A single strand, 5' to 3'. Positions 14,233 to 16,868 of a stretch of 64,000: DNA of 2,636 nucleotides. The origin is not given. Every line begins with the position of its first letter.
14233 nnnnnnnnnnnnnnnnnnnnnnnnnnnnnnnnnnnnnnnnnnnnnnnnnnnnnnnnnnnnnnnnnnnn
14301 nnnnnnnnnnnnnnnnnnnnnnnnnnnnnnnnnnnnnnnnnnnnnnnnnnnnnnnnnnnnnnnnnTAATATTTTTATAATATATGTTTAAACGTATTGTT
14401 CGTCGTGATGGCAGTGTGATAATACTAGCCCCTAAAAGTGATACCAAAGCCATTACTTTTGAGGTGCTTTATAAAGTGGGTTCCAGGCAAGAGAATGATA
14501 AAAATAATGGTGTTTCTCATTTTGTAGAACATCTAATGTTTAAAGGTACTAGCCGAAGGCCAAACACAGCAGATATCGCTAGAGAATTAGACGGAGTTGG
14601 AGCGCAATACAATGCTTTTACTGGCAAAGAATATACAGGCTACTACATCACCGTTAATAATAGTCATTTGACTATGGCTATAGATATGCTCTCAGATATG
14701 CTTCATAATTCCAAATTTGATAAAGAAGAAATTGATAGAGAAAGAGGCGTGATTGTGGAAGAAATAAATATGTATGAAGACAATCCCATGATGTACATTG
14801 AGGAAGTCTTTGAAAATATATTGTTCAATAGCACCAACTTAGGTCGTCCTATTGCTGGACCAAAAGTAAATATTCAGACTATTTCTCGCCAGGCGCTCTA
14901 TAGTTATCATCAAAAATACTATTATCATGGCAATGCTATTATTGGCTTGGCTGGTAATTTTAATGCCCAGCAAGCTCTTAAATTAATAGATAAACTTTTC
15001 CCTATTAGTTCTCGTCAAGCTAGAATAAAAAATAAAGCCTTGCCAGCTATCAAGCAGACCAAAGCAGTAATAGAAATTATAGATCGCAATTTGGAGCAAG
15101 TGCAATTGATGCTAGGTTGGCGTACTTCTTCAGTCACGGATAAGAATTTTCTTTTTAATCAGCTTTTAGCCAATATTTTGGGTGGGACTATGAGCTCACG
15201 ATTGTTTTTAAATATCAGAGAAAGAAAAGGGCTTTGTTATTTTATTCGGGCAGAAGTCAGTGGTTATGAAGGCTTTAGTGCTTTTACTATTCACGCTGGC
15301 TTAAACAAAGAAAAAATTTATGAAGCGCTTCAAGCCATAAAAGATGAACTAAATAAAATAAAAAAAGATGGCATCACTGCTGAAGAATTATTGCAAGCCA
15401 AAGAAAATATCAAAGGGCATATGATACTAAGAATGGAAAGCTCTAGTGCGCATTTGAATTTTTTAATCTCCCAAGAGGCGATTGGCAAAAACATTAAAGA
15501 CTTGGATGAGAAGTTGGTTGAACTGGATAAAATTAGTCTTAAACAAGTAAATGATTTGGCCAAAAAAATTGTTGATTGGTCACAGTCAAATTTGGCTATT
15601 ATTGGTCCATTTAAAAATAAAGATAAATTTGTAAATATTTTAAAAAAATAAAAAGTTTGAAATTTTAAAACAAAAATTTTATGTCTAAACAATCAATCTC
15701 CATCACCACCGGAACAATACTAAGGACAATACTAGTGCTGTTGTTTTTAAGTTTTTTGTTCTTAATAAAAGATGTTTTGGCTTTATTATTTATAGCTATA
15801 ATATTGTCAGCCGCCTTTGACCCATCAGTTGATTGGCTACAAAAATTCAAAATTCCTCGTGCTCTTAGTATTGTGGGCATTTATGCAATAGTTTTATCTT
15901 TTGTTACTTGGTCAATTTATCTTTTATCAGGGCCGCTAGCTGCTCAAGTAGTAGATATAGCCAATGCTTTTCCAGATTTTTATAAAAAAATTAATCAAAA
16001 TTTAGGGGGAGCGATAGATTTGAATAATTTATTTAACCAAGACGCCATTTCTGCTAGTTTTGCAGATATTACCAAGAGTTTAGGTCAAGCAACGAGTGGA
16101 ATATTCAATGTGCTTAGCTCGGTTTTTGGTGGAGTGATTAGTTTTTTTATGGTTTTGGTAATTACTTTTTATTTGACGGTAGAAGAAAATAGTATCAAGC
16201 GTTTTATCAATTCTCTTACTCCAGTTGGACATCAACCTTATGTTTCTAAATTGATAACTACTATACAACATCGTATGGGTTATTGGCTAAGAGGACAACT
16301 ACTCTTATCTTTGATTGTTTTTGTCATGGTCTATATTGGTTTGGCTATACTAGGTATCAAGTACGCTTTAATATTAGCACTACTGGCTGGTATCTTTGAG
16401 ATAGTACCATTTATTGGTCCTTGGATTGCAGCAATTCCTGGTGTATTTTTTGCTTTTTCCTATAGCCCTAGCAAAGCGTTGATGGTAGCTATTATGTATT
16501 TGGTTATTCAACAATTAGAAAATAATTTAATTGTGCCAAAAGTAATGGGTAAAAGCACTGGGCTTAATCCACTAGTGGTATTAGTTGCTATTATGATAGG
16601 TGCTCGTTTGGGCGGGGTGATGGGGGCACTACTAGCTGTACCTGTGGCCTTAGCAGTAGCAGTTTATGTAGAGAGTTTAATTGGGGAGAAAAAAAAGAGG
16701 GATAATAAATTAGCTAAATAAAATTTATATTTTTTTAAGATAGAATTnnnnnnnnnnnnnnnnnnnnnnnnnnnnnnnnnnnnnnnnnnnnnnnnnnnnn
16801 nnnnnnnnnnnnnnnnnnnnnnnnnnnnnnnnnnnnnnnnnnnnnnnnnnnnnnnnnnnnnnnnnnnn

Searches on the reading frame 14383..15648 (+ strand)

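Call 71: search_protein_families(library=pfam, proteins=[window:14383-15648:+], max_evalue=0.001)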
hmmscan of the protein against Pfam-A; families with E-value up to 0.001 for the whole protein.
window:14383-15648:+ (422 aa): 2 families
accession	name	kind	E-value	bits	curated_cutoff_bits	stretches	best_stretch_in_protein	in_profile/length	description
PF05193.26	Peptidase_M16_C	-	1.5e-40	139.4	23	1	166-342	1-180/181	Peptidase M16 inactive domain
PF00675.25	Peptidase_M16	-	5e-39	134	22.3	1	16-161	5-149/149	Insulinase (Peptidase family M16)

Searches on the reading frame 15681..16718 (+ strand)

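Call 71: search_protein_families(library=pfam, proteins=[window:15681-16718:+], max_evalue=0.001)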
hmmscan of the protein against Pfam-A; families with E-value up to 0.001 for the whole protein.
window:15681-16718:+ (346 aa): 1 family
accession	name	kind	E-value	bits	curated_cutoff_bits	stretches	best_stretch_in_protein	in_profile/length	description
PF01594.21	AI-2E_transport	-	5e-68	230.1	34.3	1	17-332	6-325/327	AI-2E family transporter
